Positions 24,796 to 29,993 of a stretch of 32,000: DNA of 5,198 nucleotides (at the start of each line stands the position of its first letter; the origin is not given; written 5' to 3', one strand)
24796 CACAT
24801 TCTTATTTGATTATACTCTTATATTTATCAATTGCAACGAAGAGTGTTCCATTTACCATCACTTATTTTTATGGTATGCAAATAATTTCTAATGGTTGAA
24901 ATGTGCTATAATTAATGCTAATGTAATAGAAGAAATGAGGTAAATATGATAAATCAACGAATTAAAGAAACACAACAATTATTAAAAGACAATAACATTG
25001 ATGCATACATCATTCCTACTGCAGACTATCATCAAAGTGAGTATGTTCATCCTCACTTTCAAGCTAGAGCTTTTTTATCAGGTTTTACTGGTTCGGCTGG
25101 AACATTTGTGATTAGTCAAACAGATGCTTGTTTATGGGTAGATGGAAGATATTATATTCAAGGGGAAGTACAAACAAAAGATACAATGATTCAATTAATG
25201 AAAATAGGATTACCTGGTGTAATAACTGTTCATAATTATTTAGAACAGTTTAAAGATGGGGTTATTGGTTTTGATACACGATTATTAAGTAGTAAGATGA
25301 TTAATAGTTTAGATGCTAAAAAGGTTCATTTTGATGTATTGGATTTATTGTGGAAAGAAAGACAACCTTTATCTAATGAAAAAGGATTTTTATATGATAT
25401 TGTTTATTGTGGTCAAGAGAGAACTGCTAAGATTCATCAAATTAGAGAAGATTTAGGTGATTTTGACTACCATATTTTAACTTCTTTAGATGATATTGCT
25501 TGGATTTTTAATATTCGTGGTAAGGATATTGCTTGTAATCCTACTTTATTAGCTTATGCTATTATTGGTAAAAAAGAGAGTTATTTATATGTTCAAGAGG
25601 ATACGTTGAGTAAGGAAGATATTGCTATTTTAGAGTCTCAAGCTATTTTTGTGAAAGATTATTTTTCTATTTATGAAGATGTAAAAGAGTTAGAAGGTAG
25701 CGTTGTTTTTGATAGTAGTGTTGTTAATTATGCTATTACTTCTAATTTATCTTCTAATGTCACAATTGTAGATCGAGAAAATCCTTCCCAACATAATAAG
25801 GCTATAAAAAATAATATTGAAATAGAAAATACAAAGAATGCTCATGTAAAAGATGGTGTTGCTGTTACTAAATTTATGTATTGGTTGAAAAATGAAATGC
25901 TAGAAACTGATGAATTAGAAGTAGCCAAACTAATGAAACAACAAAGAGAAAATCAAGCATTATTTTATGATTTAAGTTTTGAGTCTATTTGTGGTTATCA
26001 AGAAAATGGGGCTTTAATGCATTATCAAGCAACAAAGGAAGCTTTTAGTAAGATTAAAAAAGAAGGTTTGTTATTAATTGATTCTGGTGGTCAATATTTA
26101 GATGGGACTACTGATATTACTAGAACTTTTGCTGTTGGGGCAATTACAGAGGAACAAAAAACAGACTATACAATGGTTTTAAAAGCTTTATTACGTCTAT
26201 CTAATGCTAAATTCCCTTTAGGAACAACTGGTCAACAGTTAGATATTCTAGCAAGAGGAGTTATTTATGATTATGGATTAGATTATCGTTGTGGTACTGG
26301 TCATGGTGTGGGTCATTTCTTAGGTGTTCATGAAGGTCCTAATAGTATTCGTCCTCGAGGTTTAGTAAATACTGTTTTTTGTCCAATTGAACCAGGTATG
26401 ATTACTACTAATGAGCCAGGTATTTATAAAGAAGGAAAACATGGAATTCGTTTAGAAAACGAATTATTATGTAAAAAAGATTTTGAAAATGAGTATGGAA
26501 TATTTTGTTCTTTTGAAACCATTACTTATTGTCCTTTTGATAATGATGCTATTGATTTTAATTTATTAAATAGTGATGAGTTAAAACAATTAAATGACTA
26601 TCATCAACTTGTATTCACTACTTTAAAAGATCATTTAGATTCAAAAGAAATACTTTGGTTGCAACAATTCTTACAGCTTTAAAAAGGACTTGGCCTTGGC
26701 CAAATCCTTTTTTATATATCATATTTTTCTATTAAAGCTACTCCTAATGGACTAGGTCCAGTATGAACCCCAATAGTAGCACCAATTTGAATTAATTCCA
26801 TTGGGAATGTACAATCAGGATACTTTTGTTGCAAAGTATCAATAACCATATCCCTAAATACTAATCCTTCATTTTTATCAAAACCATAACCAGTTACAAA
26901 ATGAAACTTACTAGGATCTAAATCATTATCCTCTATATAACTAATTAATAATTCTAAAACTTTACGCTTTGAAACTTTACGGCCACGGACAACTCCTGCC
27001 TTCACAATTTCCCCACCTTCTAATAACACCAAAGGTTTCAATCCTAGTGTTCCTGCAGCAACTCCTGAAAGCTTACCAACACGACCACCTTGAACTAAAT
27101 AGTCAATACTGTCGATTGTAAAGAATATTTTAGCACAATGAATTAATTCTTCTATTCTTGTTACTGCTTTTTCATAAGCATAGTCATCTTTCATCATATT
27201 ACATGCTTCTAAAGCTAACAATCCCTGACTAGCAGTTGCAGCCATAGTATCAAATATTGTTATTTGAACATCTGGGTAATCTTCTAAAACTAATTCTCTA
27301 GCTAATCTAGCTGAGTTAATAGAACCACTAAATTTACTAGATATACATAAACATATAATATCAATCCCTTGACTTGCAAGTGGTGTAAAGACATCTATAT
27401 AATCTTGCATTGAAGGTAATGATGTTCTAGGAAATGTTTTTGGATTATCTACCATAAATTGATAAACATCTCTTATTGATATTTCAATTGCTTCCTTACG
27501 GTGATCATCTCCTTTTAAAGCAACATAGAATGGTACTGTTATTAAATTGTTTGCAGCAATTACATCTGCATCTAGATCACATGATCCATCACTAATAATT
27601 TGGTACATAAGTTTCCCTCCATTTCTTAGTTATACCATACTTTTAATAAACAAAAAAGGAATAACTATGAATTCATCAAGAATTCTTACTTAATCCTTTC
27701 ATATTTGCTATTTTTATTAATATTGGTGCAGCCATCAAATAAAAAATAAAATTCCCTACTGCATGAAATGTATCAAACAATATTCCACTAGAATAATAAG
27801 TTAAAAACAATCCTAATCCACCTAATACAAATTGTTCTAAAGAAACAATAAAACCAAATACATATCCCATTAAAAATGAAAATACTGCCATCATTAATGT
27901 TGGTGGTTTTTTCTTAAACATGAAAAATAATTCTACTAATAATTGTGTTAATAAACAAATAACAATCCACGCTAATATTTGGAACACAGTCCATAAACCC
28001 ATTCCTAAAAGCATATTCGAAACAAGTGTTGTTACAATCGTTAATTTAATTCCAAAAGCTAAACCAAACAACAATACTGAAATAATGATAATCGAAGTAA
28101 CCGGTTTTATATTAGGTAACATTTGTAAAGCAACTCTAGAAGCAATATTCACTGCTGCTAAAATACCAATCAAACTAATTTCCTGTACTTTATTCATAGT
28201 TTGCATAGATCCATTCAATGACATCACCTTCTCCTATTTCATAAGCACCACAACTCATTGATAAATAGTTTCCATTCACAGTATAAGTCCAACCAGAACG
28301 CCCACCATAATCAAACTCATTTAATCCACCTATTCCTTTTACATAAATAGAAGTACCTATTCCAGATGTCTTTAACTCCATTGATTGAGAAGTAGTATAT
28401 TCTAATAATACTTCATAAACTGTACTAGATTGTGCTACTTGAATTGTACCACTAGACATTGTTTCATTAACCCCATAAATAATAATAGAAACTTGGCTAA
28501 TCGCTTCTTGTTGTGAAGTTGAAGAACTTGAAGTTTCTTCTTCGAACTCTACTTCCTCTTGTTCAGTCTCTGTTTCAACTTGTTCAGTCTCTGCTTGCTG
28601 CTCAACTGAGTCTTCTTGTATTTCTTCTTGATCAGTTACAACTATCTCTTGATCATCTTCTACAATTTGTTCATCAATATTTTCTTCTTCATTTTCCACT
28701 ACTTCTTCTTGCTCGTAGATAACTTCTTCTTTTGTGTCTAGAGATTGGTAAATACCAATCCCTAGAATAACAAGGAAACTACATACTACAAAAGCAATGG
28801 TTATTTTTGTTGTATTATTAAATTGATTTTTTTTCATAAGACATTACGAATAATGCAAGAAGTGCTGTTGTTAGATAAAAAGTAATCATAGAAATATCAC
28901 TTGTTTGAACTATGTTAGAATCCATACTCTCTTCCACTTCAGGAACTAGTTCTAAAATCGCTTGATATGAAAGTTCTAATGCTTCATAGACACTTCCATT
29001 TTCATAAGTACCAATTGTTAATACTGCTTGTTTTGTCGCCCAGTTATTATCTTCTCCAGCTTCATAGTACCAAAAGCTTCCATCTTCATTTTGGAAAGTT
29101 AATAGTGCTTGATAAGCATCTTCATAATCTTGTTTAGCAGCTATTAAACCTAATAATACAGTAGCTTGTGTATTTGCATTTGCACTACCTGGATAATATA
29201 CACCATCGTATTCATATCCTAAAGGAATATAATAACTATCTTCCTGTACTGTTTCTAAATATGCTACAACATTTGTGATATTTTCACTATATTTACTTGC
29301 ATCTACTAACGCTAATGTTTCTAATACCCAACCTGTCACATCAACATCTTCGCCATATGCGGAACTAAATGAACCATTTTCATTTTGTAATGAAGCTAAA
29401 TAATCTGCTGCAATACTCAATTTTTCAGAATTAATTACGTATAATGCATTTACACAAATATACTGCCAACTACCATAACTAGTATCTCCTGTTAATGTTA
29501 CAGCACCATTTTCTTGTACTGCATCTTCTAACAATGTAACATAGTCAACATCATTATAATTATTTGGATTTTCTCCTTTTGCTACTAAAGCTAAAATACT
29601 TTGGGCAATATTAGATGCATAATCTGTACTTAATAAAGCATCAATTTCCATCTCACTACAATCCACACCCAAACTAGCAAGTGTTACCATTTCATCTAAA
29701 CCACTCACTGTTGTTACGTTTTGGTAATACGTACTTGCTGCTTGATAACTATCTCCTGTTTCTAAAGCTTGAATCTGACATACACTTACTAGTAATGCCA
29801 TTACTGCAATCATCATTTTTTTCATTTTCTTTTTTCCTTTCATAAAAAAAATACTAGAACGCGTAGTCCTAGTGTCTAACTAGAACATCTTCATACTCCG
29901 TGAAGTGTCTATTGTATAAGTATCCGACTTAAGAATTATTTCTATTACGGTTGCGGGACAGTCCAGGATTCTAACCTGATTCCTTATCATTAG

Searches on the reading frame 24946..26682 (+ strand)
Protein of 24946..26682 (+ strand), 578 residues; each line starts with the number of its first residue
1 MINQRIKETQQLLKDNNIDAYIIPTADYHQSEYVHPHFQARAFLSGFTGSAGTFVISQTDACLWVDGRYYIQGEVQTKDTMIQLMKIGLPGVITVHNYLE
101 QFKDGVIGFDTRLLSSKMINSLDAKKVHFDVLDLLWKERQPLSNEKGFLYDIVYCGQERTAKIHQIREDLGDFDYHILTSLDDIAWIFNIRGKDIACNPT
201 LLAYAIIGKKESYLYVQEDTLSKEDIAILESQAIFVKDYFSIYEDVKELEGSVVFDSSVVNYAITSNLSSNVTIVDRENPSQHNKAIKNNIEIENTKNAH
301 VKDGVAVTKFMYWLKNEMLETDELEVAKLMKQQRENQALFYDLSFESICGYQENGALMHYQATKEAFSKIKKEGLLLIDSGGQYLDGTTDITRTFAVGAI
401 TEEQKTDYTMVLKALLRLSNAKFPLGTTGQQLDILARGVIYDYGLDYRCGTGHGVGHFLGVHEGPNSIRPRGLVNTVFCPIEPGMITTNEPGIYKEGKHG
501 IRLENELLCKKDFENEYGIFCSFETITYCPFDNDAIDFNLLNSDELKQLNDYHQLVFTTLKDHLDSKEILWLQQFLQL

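Call 79: search_protein_families(library=pfam, proteins=[window:24946-26682:+], max_evalue=0.01)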
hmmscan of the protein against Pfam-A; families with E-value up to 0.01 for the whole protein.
window:24946-26682:+ (578 aa): 5 families
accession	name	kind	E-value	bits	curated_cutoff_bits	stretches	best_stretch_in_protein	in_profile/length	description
PF00557.29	Peptidase_M24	-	5.9e-47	160.6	23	1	295-510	2-207/208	Metallopeptidase family M24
PF16189.11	Creatinase_N_2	-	3e-39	135.1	29.7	1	139-292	2-161/161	Creatinase/Prolidase N-terminal domain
PF16188.10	Peptidase_M24_C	-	1.3e-17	63.9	28.9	1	520-574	2-58/63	C-terminal region of peptidase_M24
PF01321.24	Creatinase_N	-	4.2e-11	43.9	22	1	5-125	1-109/128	Creatinase/Prolidase N-terminal domain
PF07120.17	DUF1376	-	0.0072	17.1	30.1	0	124-163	21-61/86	Protein of unknown function (DUF1376)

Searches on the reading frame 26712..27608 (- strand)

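Call 79: search_protein_families(library=pfam, proteins=[window:26712-27608:-], max_evalue=0.01)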
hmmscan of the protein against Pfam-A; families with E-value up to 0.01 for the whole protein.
window:26712-27608:- (298 aa): 1 family
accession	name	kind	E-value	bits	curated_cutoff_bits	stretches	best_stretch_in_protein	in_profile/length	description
PF02645.21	DegV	-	4.4e-58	197.3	27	1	3-294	3-279/280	Uncharacterised protein, DegV family COG1307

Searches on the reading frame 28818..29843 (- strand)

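Call 79: search_protein_families(library=pfam, proteins=[window:28818-29843:-], max_evalue=0.01)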
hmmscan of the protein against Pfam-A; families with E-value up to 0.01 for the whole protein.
window:28818-29843:- (341 aa): 2 families
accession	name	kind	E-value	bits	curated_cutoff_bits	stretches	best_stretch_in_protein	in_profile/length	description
PF07678.20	TED_complement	-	0.0011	18.5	22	0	236-271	61-96/312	A-macroglobulin TED domain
PF13243.12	SQHop_cyclase_C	-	0.006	16.1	26.1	0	167-257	139-226/319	Squalene-hopene cyclase C-terminal domain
